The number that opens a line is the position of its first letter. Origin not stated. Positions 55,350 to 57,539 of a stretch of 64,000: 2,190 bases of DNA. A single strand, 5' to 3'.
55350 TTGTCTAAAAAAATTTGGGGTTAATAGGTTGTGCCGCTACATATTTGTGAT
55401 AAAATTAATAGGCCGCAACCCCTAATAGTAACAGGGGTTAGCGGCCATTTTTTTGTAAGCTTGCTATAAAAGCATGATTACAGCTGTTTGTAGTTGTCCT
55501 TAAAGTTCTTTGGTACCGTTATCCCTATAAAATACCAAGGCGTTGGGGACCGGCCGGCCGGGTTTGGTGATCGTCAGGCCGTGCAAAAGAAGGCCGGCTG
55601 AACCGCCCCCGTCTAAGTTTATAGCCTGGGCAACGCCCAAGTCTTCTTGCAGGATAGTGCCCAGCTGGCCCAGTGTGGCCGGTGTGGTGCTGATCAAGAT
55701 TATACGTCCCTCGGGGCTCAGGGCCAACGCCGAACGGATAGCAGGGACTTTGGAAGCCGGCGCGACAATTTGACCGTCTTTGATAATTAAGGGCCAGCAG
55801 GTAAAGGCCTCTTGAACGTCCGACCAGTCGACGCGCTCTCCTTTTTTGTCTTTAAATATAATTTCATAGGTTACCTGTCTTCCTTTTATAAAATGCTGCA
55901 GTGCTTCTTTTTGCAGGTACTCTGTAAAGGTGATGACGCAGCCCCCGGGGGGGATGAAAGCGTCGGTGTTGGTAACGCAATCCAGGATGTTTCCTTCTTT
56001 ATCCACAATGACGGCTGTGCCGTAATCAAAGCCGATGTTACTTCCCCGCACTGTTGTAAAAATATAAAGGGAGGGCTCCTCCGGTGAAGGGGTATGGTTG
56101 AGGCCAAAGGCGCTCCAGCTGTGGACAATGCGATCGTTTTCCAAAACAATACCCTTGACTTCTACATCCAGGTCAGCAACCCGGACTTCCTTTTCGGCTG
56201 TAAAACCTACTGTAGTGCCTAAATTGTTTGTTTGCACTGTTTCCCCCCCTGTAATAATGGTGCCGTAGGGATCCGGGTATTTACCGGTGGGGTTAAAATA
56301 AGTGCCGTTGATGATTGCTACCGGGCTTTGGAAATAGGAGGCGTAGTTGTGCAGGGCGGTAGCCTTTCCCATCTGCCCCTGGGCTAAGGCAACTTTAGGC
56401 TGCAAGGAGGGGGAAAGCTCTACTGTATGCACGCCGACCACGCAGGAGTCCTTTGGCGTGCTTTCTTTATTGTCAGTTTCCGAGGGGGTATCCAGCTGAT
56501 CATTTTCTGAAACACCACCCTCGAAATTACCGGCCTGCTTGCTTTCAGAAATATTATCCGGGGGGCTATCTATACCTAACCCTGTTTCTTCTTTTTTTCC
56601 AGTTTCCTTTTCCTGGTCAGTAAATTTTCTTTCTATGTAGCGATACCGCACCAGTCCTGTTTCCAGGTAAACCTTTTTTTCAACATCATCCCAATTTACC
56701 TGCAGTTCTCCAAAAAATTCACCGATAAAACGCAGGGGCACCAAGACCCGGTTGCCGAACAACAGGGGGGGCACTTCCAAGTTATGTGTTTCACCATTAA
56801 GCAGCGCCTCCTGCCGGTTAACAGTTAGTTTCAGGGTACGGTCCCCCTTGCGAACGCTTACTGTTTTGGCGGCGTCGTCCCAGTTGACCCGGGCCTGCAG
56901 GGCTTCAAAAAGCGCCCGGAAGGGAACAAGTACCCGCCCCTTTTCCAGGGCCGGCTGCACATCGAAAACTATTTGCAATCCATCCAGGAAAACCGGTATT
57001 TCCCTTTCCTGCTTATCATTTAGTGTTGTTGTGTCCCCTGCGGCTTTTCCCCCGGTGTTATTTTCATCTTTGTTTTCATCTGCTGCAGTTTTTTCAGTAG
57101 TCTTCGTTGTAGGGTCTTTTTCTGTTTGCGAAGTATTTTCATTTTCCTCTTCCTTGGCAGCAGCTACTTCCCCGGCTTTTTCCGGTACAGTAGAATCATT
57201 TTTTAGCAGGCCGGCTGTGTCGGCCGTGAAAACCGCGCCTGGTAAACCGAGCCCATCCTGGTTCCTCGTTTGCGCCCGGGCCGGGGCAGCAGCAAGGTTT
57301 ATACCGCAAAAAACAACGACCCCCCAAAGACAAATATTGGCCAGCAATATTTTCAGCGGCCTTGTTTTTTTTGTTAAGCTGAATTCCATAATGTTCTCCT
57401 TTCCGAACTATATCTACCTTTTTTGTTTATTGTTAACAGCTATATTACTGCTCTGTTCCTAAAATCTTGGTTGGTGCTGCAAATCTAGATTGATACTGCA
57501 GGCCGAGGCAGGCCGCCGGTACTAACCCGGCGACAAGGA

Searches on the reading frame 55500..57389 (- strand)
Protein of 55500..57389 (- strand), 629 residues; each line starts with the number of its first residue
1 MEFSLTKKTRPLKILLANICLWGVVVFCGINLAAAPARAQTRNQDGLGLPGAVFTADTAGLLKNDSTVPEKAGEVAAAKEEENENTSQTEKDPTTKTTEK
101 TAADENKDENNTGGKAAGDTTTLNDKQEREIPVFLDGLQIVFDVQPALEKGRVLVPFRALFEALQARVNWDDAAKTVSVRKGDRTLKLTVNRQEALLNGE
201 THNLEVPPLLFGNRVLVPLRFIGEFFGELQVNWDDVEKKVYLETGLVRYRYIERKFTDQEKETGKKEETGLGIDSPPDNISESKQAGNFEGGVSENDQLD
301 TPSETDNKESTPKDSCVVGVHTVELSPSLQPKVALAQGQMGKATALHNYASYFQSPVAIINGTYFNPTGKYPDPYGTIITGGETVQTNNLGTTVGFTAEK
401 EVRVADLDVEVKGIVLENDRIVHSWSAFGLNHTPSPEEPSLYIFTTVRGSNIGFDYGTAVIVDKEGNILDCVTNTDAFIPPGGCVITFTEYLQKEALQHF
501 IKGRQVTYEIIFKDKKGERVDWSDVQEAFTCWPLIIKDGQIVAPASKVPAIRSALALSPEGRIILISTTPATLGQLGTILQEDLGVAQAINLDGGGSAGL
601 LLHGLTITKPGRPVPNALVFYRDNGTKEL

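Call 17: search_protein_families(library=pfam, proteins=[window:55500-57389:-], max_evalue=0.001)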
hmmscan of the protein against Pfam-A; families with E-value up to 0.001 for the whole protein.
window:55500-57389:- (629 aa): 2 families
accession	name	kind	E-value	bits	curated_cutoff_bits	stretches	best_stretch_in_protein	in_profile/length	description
PF07833.16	Cu_amine_oxidN1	-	1.2e-32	112.5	24.2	1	135-242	2-108/108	Copper amine oxidase N-terminal domain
PF09992.14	NAGPA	-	9.3e-26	91.5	25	1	468-621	11-169/169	Phosphodiester glycosidase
